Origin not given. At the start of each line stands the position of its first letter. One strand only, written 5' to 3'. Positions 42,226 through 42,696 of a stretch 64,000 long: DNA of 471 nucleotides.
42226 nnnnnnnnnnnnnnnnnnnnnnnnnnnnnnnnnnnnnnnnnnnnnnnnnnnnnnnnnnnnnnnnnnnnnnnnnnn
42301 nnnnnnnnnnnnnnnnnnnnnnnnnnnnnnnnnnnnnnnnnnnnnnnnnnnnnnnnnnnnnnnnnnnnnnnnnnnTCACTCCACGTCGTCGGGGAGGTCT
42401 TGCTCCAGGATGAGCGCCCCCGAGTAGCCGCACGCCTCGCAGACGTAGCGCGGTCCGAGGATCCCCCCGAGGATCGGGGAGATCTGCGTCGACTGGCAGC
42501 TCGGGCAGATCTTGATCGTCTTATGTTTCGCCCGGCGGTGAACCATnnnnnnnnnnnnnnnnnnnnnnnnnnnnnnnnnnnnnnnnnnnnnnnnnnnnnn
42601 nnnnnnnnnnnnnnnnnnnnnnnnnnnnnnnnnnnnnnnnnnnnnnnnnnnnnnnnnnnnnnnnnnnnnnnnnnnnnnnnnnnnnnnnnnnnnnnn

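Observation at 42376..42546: Frameshifted small zinc-ribbon gene overlapping the 3' end of gyrA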

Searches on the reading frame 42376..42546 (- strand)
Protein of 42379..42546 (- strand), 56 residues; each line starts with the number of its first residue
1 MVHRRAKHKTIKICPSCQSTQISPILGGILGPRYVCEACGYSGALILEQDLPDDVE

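Call 6: search_protein_families(library=pfam, proteins=[window:42379-42546:-], max_evalue=10)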
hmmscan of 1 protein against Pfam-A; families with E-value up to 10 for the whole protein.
seq(56 aa): 14 families
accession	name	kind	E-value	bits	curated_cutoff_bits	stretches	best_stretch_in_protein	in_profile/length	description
PF09723.15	Zn_ribbon_8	-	0.0053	17.2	34.4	2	8-21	23-36/41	Zinc ribbon domain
PF07282.18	Cas12f1-like_TNB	-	0.0063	17.1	26.3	1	6-42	23-49/60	Cas12f1-like, TNB domain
PF18073.7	Zn_ribbon_LapB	-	0.0083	16.2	25.7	1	34-43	1-10/28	Rubredoxin metal binding domain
PF21349.2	RUBY_RBDX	-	0.016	15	26.5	2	34-41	1-8/30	Rubrerythrin, rubredoxin-like domain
PF12760.12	Zn_ribbon_IS1595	-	0.023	15.1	25.4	1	13-41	20-45/46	Transposase zinc-ribbon domain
PF14803.11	Zn_ribbon_Nudix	-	0.024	15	25.6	1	14-41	3-30/34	Nudix N-terminal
PF08271.17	Zn_Ribbon_TF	-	0.025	14.6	29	1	34-41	20-27/43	TFIIB zinc-binding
PF03811.18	Zn_ribbon_InsA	-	0.037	14.2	26.1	1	14-22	8-16/35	InsA N-terminal domain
PF00320.33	GATA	-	0.041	13.9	26.8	1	31-40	18-27/36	GATA zinc finger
PF08792.16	A2L_zn_ribbon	-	0.045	13.9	22.9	1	34-42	22-30/33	A2L zinc ribbon domain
PF01096.23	Zn_ribbon_TFIIS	-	0.07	13.4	21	0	13-23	2-12/39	Transcription factor S-II (TFIIS)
PF08274.17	Zn_Ribbon_YjdM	-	0.12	12.8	30.8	0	14-19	5-10/30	PhnA Zinc-Ribbon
PF02701.20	Zn_ribbon_Dof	-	0.16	12.5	26.6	0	32-39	27-34/59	Dof domain, zinc finger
PF01783.29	Ribosomal_L32p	-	0.9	10.2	21.3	0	3-41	18-47/56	Ribosomal L32p protein family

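Call 7: search_protein_families(library=ncbifam, proteins=[window:42379-42546:-], max_evalue=10)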
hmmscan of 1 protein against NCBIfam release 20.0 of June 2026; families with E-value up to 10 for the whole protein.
seq(56 aa): 8 families
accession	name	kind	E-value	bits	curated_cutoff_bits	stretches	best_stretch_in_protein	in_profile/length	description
NF048018.1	IS256_N_4Cys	domain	0.0027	18.3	27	2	14-22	2-10/31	transposase-like zinc-binding domain-containing protein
TIGR02605.1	CxxC_CxxC_SSSS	subfamily_domain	0.003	17.6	31.3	1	7-27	22-42/52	FmdB family zinc ribbon protein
NF050000.1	IS1_IS1595_Zn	domain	0.025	15.1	28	2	14-22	1-9/34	IS1/IS1595 family N-terminal zinc-binding domain-containing protein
TIGR01384.1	TFS_arch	equivalog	0.046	14.4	64.75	1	12-44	1-27/101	transcription factor S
NF001669.0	PRK00432.1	equivalog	0.05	13.6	54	1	11-41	26-51/58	30S ribosomal protein S27ae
NF011481.0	PRK14890.1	equivalog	0.066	13.2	61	1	10-43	26-60/61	putative Zn-ribbon RNA-binding protein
NF003058.0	PRK03976.1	equivalog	0.084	12.8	87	1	7-42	32-63/91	50S ribosomal protein L37ae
NF045720.1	rubredox_RCKP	subfamily_domain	0.21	11.2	45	1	34-42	4-12/34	RCKP-type rubredoxin-like domain-containing protein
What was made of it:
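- On DUF1610 / HVO_2753_ZBP (PF07754; NF011481): NF011481 scores 13.2 bits against a cutoff of 61 (call 7).
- Closest known: DUF1610 / HVO_2753-like small zinc-finger proteins. Different: NF011481 scores 13 bits against a cutoff of 61 (call 7).
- No curated family passes its threshold (calls 6, 7).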

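Call 9: find_homologous_proteins(query=window:42379-42546:-, max_evalue=0.01)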
Query seq(56 aa) (56 aa): 1 proteins with E <= 0.01 among 1 candidates.
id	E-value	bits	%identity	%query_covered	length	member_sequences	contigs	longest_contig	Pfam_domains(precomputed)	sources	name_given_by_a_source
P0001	2.6e-31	123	100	100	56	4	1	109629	-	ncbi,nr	ncbi:MAG: hypothetical protein L3K03_00340 [Thermoplasmata archaeon]|nr:hypothetical protein [Thermo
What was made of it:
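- The identical protein is in NCBI (call 9). The deposited NCBI protein is the same 56 aa (call 9).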

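Call 17: search_protein_representatives(protein=window:42379-42546:-)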
Query: 56 residues. Proteins with E-value up to 0.001 (for the whole library): 124; up to 1e-10: 2; up to 1e-30: 1. The best 124 are listed.
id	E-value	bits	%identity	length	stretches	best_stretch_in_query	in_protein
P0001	8.2e-32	123.1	100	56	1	1-56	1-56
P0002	1.8e-14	68.8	40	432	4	9-49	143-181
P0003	2.0e-10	56.1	50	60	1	3-54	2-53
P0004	1.1e-09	53.8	43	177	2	13-53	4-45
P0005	1.1e-08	50.6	52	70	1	3-52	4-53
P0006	1.1e-08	50.6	51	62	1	4-54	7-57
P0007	1.7e-08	50.1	44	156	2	13-50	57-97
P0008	2.2e-08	49.7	52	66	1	9-54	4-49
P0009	1.4e-07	47.2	39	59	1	4-54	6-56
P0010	2.7e-07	46.3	40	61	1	2-54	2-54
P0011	4.7e-07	45.5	50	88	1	8-51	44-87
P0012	1.1e-06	44.3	48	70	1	9-53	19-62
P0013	1.8e-06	43.7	46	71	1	9-54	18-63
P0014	1.9e-06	43.7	45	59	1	7-53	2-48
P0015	1.9e-06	43.6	50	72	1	7-55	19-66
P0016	2.3e-06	43.4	46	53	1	7-53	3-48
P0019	2.9e-06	43.0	40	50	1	7-51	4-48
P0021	7.7e-06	41.7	43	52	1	9-50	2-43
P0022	8.1e-06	41.7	44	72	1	2-53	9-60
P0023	8.6e-06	41.6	44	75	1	9-51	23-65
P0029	1.8e-05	40.6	43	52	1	9-52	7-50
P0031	2.4e-05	40.2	35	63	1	8-55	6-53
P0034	2.9e-05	39.9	43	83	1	6-54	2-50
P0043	4.8e-05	39.2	50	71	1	14-51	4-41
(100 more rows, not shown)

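Call 25: find_homologous_proteins(query=A1, max_evalue=0.001)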
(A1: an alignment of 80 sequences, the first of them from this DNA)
Query A1 (80 sequences) (56 aa, profile of the alignment): 433 proteins with E <= 0.001 among 725 candidates; the best 120 are listed.
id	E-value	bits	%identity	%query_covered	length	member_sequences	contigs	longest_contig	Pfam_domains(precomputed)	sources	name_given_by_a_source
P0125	1.3e-22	96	41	96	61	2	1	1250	-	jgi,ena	-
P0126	1.9e-22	96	41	96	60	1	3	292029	-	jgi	jgi:predicted RNA-binding Zn-ribbon protein involved in translation (DUF1610 family)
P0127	2.1e-22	96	41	100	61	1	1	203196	-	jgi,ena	jgi:predicted RNA-binding Zn-ribbon protein involved in translation (DUF1610 family)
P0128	2.2e-22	96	41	96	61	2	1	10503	-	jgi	jgi:predicted RNA-binding Zn-ribbon protein involved in translation (DUF1610 family)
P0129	2.4e-22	96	43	96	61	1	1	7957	-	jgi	jgi:predicted RNA-binding Zn-ribbon protein involved in translation (DUF1610 family)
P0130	2.7e-22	95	38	95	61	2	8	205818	-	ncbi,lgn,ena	-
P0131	3.0e-22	95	44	96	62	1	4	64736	-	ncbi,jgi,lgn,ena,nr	ncbi:MAG TPA: hypothetical protein VMG81_06685 [Thermoplasmata archaeon]|nr:hypothetical protein [Th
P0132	3.5e-22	95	42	98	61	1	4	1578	-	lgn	-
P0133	3.7e-22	95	41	96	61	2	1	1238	-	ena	-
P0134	3.8e-22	95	56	80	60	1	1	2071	-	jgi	jgi:hypothetical protein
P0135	4.3e-22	95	39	100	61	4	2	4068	-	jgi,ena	-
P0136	6.5e-22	94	43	100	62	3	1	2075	-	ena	-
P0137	6.6e-22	94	46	96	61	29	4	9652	-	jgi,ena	-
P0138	7.0e-22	94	48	93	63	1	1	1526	-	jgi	jgi:predicted RNA-binding Zn-ribbon protein involved in translation (DUF1610 family)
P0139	7.4e-22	94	43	96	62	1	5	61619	-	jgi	jgi:predicted RNA-binding Zn-ribbon protein involved in translation (DUF1610 family)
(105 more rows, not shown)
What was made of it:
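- Closest known: DUF1610 / HVO_2753-like small zinc-finger proteins. Same: JGI pipelines give many members this name (call 25).
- JGI names many members DUF1610 (call 25).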

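Call 26: search_solved_structures(query=A1, max_evalue=10, show_alignments=3)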
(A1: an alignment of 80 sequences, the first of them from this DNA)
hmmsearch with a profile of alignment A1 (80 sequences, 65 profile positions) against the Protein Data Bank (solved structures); distinct sequences matched with E-value up to 10: 86 (the best 60 are shown).
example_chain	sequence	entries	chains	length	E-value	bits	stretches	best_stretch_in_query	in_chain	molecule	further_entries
9e71_Bc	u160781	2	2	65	1e-06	31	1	12-45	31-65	Small zinc finger protein HVO-2753-like zinc-binding pocket domain-containing protein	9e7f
9fny_A1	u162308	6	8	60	0.0029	19.9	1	8-45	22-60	RNA-binding protein | Zn-ribbon RNA-binding protein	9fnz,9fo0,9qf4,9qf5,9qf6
6sw9_C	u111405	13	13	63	0.0031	19.8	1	8-45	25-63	Zn-ribbon RNA-binding protein involved in translation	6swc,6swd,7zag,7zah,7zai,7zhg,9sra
7oqy_Y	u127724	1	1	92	0.0033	19.8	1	11-43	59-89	DNA-directed RNA polymerase, subunit M (RpoM-2)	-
9i5t_4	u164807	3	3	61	0.004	19.5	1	5-52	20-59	Large ribosomal subunit protein bL32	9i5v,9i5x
3a43_A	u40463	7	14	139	0.0041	19.5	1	11-28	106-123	Hydrogenase nickel incorporation protein hypA | Probable hydrogenase nickel incorporation protein HypA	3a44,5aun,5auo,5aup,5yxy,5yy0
2g2k_A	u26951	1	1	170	0.0049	19.2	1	10-46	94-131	Eukaryotic translation initiation factor 5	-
2e9h_A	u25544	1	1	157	0.0057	19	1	10-46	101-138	Eukaryotic translation initiation factor 5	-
1pft_A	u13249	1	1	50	0.008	18.5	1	11-43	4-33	TFIIB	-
3g4s_Z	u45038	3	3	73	0.009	18.4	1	10-43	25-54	50S ribosomal protein L37Ae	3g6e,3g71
1s72_Z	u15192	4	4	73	0.009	18.4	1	10-43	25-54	50S ribosomal protein L37Ae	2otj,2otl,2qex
9h6y_o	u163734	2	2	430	0.0097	18.2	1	10-46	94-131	Eukaryotic translation initiation factor 5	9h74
9fhl_C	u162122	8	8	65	0.0097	18.2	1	14-45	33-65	Small zinc finger protein HVO-2753-like zinc-binding pocket domain-containing protein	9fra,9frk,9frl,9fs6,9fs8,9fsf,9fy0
8pj2_z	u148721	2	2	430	0.01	18.2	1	10-46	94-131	Eukaryotic translation initiation factor 5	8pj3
8oz0_H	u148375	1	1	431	0.01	18.2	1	10-46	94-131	Eukaryotic translation initiation factor 5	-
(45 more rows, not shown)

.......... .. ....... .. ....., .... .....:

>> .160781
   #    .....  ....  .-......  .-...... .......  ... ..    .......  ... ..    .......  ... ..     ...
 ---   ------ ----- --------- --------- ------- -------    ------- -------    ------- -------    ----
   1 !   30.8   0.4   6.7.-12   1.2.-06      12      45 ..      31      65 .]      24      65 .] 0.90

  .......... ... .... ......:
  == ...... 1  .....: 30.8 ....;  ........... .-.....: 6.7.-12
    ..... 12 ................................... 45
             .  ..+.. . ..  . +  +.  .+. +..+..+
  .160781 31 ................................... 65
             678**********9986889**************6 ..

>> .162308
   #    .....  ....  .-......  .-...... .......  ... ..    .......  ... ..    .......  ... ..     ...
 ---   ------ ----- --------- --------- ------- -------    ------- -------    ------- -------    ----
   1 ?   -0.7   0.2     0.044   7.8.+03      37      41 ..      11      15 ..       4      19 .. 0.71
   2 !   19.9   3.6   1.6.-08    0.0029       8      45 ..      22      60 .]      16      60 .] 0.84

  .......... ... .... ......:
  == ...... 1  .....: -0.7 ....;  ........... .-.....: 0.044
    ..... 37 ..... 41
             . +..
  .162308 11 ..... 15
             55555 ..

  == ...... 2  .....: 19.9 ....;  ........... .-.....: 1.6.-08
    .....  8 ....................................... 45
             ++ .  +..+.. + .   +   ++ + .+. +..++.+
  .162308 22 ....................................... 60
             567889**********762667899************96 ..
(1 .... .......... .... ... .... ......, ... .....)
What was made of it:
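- Closest known: DUF1610 / HVO_2753-like small zinc-finger proteins. Same: The family profile aligns to their second zinc pocket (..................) with E=1e-6 to 3e-3 (call 26).
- The best solved-structure sequence matches are the second zinc pocket of an HVO_2753-like protein in a ribosome entry (E=1e-6) and aS21-type 'Zn-ribbon RNA-binding protein involved in translation' (E about 3e-3) (call 26).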

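Call 29: list_cluster_members(proteins=[P0005, P0008, P0009, P0010, P0014, P0021, P0022, P0029, P0002, P0004])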
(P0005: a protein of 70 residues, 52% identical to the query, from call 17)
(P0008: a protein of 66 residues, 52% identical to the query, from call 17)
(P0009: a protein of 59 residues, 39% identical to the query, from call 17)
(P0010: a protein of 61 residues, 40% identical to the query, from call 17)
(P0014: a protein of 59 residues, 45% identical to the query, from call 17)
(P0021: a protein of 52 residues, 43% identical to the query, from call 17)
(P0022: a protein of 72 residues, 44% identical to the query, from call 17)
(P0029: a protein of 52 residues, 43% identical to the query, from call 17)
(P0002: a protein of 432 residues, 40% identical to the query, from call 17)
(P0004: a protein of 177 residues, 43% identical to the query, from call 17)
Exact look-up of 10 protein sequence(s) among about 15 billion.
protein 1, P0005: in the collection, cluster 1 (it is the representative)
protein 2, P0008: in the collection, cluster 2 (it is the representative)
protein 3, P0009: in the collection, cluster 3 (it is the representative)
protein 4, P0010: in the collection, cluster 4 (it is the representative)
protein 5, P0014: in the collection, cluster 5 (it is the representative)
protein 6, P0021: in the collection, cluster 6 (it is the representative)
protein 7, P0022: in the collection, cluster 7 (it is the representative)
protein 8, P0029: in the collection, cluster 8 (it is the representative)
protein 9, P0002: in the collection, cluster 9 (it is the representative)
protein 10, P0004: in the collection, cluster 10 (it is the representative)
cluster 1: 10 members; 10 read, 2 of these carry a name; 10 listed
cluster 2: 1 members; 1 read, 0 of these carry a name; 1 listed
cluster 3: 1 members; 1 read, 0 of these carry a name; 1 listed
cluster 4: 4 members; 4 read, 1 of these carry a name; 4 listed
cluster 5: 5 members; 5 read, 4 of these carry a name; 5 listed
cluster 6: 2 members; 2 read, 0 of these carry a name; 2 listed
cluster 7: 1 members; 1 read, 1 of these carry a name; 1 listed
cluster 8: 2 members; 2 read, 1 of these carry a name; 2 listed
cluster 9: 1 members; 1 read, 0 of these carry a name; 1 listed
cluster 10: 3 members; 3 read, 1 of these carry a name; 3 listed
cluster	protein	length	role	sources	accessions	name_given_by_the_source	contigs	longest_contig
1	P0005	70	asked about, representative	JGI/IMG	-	-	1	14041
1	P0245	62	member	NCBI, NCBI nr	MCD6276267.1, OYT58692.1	hypothetical protein B6U71_04065 [Euryarchaeota archaeon ex4484_178] | hypothetical protein [Thermoplasmata archaeon]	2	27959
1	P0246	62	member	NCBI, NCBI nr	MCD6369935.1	MAG: hypothetical protein J7L63_00335 [Thermoplasmata archaeon] | hypothetical protein [Thermoplasmata archaeon]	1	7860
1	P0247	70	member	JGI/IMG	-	-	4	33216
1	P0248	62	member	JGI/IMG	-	-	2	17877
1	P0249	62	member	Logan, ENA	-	-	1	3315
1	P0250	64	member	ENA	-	-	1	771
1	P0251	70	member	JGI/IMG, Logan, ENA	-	-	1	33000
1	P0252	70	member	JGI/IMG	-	-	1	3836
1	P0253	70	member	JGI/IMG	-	-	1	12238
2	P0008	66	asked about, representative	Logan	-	-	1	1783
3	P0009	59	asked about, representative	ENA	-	-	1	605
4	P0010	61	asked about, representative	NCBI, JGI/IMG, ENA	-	-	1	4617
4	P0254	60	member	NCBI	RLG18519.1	hypothetical protein DRN63_01305, partial [Nanoarchaeota archaeon]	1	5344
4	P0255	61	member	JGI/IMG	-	-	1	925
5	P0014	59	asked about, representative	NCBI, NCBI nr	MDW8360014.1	MAG: hypothetical protein RMK31_05455 [Candidatus Caldarchaeum sp.] | hypothetical protein [Candidatus Caldarchaeum sp.]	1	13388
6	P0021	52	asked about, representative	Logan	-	-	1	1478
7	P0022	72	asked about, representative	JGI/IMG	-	predicted RNA-binding Zn-ribbon protein involved in translation (DUF1610 family)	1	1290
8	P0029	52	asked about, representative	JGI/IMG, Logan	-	predicted RNA-binding Zn-ribbon protein involved in translation (DUF1610 family)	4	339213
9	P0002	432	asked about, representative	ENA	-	-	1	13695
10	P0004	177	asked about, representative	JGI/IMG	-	predicted RNA-binding Zn-ribbon protein involved in translation (DUF1610 family)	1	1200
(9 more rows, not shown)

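Call 30: find_encoding_contigs(protein=P0005, flank=4000, max_places=4)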
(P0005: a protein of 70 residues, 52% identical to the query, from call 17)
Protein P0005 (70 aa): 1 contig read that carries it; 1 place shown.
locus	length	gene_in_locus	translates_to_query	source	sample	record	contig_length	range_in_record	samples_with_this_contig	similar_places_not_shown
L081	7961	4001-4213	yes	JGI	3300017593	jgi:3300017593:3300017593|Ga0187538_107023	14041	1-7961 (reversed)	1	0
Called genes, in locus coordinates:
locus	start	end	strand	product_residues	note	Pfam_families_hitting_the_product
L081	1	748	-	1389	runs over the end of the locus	PF00496:SBP_bac_5, PF10670:DUF4198 (faint), PF17802:SpaA (faint), PF09134:Invasin_D3 (faint), PF11974:bMG3 (faint), PF13620:CarboxypepD_reg (faint), PF02369:Big_1, PF16583:ZirS_C (weak), +4 more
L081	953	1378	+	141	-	PF01022:HTH_5 (weak), PF08279:HTH_11, PF08280:HTH_Mga (weak), PF13404:HTH_AsnC-type, PF13412:HTH_24, PF13730:HTH_36 (weak), PF22482:AsnC_trans_reg_3 (weak), PF01037:AsnC_trans_reg, +2 more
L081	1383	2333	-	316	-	PF00890:FAD_binding_2 (weak), PF01134:GIDA (faint), PF01494:FAD_binding_3 (weak), PF07992:Pyr_redox_2, PF12831:FAD_oxidored (weak), PF13738:Pyr_redox_3 (weak), PF13738:Pyr_redox_3, PF00070:Pyr_redox, +3 more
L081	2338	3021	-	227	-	PF14595:Thioredoxin_9 (faint), PF00085:Thioredoxin (faint), PF13098:Thioredoxin_2 (faint), PF00462:Glutaredoxin (faint), PF13192:Thioredoxin_3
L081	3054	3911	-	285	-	PF13374:TPR_10 (faint), PF00515:TPR_1 (faint), PF07719:TPR_2 (faint), PF13176:TPR_7 (faint), PF13181:TPR_8 (faint), PF13424:TPR_12, PF17874:TPR_MalT (weak)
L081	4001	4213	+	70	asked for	-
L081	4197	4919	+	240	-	PF00106:adh_short, PF08659:KR, PF13561:adh_short_C2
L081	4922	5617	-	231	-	PF00702:Hydrolase, PF13419:HAD_2, PF13242:Hydrolase_like (weak)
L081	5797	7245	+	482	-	PF01554:MatE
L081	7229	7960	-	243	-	?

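Call 31: find_encoding_contigs(protein=P0014, flank=4000, max_places=3)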
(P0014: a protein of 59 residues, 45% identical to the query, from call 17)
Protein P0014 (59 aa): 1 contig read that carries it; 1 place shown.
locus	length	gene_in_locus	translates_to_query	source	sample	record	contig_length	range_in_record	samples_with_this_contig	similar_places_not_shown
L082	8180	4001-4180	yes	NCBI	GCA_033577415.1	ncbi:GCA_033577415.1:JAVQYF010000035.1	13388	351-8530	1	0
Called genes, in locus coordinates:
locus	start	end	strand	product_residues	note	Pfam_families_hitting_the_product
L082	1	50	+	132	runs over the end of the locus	PF00573:Ribosomal_L4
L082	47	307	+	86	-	PF00276:Ribosomal_L23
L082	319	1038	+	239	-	PF00181:Ribosomal_L2_N (faint), PF03947:Ribosomal_L2_C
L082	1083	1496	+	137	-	PF00203:Ribosomal_S19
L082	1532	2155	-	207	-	PF00924:MS_channel_2nd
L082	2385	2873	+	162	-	PF01472:PUA, PF26292:PUA_elF2D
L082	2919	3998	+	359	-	PF01883:FeS_assembly_P, PF10609:ParA, PF13614:AAA_31, PF00142:Fer4_NifH (faint), PF01656:CbiA, PF09140:MipZ (weak)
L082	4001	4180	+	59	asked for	-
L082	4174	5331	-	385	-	PF00571:CBS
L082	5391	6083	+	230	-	PF12822:ECF_trnsprt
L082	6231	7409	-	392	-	PF00890:FAD_binding_2 (weak), PF01266:DAO, PF07992:Pyr_redox_2 (faint)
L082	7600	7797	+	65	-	-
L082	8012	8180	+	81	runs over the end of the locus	PF00364:Biotin_lipoyl, PF25973:BSH_CzcB (faint), PF25984:BSH_YknX (weak), PF25997:BSH_YhbJ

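Call 32: find_encoding_contigs(protein=P0029, flank=4000, max_places=3)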
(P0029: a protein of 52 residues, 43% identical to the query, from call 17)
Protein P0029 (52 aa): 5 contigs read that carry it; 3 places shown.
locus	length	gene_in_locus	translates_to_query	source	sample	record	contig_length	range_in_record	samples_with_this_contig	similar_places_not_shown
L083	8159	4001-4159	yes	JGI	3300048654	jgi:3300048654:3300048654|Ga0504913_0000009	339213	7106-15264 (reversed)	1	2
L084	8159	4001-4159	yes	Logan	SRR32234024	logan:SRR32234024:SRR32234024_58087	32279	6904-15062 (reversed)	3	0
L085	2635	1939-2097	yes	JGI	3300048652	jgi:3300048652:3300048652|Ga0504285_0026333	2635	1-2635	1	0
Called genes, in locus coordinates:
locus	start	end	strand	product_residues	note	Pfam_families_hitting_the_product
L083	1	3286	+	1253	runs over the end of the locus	PF02359:CDC48_N, PF02933:CDC48_2, PF00004:AAA, PF14890:Intein_splicing, PF14528:LAGLIDADG_3, PF00004:AAA, PF17862:AAA_lid_3, PF00004:AAA, +24 more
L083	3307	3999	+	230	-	PF01209:Ubie_methyltran (weak), PF05724:TPMT (weak), PF03848:TehB, PF13489:Methyltransf_23, PF13847:Methyltransf_31, PF08241:Methyltransf_11, PF08242:Methyltransf_12, PF13649:Methyltransf_25, +1 more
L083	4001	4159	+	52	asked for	-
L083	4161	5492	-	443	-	-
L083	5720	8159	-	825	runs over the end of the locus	PF03104:DNA_pol_B_exo1, PF13482:RNase_H_2 (faint), PF10108:DNA_pol_B_exo2, PF00136:DNA_pol_B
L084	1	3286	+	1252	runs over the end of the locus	PF02359:CDC48_N, PF02933:CDC48_2, PF00004:AAA, PF14890:Intein_splicing, PF14528:LAGLIDADG_3, PF00004:AAA, PF17862:AAA_lid_3, PF00004:AAA, +24 more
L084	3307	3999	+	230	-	PF01209:Ubie_methyltran (weak), PF05724:TPMT (weak), PF03848:TehB, PF13489:Methyltransf_23, PF13847:Methyltransf_31, PF08241:Methyltransf_11, PF08242:Methyltransf_12, PF13649:Methyltransf_25, +1 more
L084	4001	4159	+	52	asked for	-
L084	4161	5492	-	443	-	-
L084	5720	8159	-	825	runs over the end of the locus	PF03104:DNA_pol_B_exo1, PF13482:RNase_H_2 (faint), PF10108:DNA_pol_B_exo2, PF00136:DNA_pol_B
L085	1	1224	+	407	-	?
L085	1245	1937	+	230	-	PF01209:Ubie_methyltran (weak), PF05724:TPMT (weak), PF03848:TehB, PF13489:Methyltransf_23, PF13847:Methyltransf_31, PF08241:Methyltransf_11, PF08242:Methyltransf_12, PF13649:Methyltransf_25, +1 more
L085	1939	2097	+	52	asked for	-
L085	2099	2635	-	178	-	?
